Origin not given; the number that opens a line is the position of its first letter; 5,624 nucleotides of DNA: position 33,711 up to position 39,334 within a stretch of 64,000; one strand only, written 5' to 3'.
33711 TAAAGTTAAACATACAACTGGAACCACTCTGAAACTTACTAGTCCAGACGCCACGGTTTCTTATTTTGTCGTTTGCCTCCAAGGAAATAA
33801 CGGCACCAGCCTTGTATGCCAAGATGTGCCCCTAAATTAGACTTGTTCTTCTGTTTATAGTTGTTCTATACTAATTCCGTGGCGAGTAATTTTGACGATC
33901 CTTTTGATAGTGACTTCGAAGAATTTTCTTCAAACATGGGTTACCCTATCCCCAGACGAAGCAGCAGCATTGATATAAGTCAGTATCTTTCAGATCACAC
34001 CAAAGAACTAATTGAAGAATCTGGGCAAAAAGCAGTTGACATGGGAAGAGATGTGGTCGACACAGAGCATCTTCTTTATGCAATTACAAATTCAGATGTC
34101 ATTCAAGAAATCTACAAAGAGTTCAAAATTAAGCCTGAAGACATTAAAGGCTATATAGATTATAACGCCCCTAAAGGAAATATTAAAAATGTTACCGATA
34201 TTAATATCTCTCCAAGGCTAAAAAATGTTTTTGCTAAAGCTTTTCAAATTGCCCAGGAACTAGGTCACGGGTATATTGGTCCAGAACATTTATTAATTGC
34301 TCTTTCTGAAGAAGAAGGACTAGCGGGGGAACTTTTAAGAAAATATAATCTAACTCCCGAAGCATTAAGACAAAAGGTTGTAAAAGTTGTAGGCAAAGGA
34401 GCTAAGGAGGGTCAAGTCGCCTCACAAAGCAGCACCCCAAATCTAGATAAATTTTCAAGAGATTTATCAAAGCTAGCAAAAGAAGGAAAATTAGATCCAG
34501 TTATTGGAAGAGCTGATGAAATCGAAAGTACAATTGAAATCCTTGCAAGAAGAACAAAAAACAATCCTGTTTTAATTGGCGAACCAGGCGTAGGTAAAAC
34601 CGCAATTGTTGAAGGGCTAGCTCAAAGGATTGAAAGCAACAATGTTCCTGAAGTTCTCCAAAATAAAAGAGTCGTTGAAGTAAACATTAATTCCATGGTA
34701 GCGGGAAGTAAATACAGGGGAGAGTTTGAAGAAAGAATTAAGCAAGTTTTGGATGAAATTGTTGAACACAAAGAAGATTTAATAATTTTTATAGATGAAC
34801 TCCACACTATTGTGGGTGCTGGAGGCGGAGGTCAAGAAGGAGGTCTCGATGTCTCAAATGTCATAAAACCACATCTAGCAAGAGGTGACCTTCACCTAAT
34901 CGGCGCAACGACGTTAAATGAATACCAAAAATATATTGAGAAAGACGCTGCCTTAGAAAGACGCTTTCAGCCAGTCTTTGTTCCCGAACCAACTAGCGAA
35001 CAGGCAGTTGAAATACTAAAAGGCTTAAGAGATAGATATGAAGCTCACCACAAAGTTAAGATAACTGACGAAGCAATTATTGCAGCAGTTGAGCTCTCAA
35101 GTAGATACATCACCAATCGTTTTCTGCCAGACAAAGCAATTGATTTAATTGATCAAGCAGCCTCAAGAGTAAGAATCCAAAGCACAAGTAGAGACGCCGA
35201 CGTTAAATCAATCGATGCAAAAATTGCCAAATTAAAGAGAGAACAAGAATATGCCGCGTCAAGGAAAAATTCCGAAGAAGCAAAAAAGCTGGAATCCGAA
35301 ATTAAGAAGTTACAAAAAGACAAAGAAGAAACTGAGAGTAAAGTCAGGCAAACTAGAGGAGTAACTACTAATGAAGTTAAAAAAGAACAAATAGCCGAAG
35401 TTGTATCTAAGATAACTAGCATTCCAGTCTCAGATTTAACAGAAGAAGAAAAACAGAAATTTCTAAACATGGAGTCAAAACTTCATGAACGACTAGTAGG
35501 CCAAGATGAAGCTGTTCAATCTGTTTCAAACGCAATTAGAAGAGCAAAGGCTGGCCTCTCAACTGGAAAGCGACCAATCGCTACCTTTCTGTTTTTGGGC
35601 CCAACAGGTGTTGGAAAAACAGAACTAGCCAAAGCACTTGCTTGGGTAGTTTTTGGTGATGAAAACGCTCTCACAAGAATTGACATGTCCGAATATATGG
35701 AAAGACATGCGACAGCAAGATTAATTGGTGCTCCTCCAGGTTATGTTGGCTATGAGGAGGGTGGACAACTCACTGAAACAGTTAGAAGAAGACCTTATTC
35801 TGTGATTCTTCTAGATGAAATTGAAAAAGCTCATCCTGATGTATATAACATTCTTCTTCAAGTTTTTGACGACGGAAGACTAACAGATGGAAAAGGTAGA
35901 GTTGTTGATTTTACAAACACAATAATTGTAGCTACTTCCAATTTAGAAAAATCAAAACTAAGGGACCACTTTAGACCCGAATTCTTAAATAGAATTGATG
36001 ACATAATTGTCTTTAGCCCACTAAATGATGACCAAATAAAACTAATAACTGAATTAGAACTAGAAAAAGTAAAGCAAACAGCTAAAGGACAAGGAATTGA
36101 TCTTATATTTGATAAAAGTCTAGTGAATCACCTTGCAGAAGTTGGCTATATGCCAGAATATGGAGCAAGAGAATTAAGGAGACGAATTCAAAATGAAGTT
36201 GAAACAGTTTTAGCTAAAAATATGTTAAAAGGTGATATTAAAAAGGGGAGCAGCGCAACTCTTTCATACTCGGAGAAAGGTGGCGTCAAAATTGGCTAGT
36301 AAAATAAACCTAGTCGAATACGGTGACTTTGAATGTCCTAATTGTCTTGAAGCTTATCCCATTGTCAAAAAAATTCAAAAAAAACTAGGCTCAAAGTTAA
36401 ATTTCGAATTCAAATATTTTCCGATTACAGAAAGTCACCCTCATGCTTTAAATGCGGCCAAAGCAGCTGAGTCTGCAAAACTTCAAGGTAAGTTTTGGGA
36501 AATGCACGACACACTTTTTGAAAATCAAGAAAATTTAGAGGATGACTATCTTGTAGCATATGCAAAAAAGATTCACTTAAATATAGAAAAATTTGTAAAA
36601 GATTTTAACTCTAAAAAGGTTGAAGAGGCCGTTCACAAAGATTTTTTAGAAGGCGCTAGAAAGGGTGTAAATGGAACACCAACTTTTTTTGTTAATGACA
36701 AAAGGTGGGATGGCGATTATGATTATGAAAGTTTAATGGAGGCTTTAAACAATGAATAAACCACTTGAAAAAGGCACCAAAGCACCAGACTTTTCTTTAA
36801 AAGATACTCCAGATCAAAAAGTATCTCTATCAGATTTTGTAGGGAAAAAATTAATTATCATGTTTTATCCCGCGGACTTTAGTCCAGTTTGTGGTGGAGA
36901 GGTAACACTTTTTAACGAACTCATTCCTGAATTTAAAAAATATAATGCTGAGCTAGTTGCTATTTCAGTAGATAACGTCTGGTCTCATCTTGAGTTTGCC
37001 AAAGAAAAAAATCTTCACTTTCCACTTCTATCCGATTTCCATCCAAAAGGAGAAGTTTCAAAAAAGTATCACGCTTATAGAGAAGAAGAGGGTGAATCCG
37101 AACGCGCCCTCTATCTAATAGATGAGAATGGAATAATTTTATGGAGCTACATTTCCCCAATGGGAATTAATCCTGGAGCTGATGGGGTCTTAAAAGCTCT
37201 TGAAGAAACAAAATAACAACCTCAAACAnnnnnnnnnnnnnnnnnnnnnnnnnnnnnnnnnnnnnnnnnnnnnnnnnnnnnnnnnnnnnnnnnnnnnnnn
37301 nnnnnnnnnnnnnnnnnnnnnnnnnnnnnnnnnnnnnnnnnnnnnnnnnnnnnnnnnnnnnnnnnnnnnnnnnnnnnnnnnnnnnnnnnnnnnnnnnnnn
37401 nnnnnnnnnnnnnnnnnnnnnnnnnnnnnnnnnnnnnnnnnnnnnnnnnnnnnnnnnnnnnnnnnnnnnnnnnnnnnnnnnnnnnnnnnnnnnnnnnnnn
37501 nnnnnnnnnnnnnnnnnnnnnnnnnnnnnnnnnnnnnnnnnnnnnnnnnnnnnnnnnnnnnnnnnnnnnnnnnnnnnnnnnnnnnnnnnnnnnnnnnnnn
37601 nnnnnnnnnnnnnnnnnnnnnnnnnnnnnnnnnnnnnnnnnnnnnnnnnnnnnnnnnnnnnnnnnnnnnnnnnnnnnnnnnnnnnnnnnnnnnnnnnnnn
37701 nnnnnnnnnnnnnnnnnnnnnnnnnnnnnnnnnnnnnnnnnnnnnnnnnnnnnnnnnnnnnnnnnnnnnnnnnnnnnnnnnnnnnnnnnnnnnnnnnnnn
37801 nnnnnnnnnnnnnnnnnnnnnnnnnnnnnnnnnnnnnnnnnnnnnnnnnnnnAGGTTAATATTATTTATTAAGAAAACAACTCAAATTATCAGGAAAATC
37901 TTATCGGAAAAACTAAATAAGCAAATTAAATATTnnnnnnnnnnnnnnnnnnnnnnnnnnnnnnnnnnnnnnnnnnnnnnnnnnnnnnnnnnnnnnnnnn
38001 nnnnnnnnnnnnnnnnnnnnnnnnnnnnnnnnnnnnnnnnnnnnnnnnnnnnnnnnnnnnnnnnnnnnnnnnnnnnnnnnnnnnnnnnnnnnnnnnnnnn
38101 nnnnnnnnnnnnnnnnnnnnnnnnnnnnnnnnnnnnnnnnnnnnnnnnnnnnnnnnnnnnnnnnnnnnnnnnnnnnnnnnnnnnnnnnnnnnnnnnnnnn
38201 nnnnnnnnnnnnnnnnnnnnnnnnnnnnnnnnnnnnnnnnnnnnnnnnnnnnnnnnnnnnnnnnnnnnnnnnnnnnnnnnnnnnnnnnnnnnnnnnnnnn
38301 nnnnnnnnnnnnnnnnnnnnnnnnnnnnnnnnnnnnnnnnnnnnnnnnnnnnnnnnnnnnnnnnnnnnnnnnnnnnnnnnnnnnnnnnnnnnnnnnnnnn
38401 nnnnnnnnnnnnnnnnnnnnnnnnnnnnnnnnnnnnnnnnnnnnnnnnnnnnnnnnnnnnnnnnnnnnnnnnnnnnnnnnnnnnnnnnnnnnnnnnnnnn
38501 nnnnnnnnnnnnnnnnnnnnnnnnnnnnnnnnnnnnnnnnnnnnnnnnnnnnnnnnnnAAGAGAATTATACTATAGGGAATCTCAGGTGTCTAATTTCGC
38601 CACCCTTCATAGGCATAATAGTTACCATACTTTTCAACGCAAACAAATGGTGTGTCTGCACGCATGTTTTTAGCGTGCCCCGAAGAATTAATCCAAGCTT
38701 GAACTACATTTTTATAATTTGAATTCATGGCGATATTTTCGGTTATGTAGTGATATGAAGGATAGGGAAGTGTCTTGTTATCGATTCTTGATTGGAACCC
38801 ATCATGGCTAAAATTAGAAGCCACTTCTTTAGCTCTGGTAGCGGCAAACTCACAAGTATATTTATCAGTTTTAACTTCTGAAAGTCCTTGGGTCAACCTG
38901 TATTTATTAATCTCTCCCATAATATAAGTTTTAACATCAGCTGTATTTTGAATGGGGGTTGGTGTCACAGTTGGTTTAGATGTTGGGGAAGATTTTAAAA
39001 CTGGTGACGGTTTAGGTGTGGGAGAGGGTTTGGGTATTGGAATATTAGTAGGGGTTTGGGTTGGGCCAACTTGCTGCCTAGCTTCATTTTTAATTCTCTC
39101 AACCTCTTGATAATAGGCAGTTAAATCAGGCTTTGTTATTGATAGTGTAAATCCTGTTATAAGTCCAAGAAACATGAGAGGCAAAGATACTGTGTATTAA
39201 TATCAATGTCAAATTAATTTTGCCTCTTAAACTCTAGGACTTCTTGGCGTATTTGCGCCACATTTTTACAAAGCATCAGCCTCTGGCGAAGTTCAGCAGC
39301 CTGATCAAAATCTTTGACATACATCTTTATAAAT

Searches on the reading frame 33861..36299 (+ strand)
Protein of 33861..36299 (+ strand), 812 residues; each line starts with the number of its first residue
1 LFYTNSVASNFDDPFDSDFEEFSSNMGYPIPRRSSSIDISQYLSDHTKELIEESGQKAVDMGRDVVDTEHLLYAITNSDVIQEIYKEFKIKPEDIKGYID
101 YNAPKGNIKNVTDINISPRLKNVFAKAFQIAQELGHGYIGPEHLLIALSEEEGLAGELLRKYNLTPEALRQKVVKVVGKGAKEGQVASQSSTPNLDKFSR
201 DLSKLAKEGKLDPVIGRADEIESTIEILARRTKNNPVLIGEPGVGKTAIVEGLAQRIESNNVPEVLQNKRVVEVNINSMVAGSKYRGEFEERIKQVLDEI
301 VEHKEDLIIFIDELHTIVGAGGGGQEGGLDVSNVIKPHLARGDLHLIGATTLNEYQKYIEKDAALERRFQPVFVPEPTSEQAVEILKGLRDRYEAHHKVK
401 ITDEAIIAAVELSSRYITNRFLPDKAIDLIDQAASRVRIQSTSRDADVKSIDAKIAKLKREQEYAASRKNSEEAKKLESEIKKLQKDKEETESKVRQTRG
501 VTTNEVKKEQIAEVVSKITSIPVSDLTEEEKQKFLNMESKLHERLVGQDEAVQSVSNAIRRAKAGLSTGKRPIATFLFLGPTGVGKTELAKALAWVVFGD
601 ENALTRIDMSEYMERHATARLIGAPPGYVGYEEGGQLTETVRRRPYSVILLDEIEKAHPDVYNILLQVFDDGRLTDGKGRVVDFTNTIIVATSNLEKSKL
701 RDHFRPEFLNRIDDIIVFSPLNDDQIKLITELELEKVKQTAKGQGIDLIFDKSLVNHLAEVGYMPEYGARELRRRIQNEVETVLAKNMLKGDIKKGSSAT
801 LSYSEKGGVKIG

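Call 38: search_protein_families(library=pfam, proteins=[window:33861-36299:+], max_evalue=0.001)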
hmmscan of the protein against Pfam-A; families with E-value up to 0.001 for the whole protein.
window:33861-36299:+ (812 aa): 25 families
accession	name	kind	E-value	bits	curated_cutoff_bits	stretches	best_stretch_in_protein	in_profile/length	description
PF07724.20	AAA_2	-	2.5e-65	220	27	1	571-715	1-166/166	AAA domain (Cdc48 subfamily)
PF17871.7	AAA_lid_9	-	3.6e-34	117.2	22.8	1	379-479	2-102/104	AAA lid domain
PF00004.35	AAA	-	8.8e-27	94.6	21.2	2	237-358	2-114/131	ATPase family associated with various cellular activities (AAA)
PF02861.25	Clp_N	-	2e-22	79.5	20.7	1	127-178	1-53/53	Clp amino terminal domain, pathogenicity island component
PF10431.15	ClpB_D2-small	-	1.3e-21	76.9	21.9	1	721-799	1-79/81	C-terminal, D2-small domain, of ClpB protein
PF07728.20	AAA_5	-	3.7e-19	69.6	22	2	576-708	2-135/139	AAA domain (dynein-related subfamily)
PF00158.32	Sigma54_activat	-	1.2e-12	48.3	20.2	1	548-715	4-165/168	Sigma-54 interaction domain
PF13191.12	AAA_16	-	1.2e-09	39.3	32.6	1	214-261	2-52/167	AAA ATPase domain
PF13401.12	AAA_22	-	2e-08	35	27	0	231-294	3-59/130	AAA domain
PF20720.3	nSTAND3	-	2.4e-07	31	27.2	0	232-264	16-47/155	Novel STAND NTPase 3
PF12775.13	AAA_7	-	7.4e-07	29.3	25.8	0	232-315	32-110/181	P-loop containing dynein motor region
PF20030.5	bpMoxR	-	3.5e-06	26.7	27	0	227-262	25-60/205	MoxR domain in the MoxR-vWA-beta-propeller ternary systems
PF13521.12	AAA_28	-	1.2e-05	26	27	0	237-267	3-33/164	AAA domain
PF13238.12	AAA_18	-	1.4e-05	26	29.4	0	238-308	3-74/128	AAA domain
PF13173.12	AAA_14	-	2e-05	25.1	27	0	237-318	6-75/129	AAA domain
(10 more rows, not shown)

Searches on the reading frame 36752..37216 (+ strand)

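Call 38: search_protein_families(library=pfam, proteins=[window:36752-37216:+], max_evalue=0.001)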
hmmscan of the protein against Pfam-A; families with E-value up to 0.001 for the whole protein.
window:36752-37216:+ (154 aa): 2 families
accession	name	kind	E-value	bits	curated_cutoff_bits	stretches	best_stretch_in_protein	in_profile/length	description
PF00578.27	AhpC-TSA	-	2.9e-37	127.8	26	1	8-131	2-123/124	AhpC/TSA family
PF08534.16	Redoxin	-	4.2e-23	82.2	26.6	1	7-146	2-147/148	Redoxin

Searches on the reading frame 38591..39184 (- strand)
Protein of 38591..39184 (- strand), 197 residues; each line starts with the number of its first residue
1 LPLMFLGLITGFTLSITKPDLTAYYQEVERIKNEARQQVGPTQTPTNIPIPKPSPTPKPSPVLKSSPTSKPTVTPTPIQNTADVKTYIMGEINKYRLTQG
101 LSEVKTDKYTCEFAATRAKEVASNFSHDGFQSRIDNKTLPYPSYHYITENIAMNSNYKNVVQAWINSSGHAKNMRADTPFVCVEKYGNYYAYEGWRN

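Call 13: search_protein_families(library=pfam, proteins=[window:38591-39184:-], max_evalue=0.001)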
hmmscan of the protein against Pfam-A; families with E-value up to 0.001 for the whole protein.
window:38591-39184:- (197 aa): 1 family
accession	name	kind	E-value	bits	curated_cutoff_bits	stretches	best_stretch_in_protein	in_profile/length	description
PF00188.32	CAP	-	6.4e-08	33.9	21.1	1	91-174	3-90/117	Cysteine-rich secretory protein family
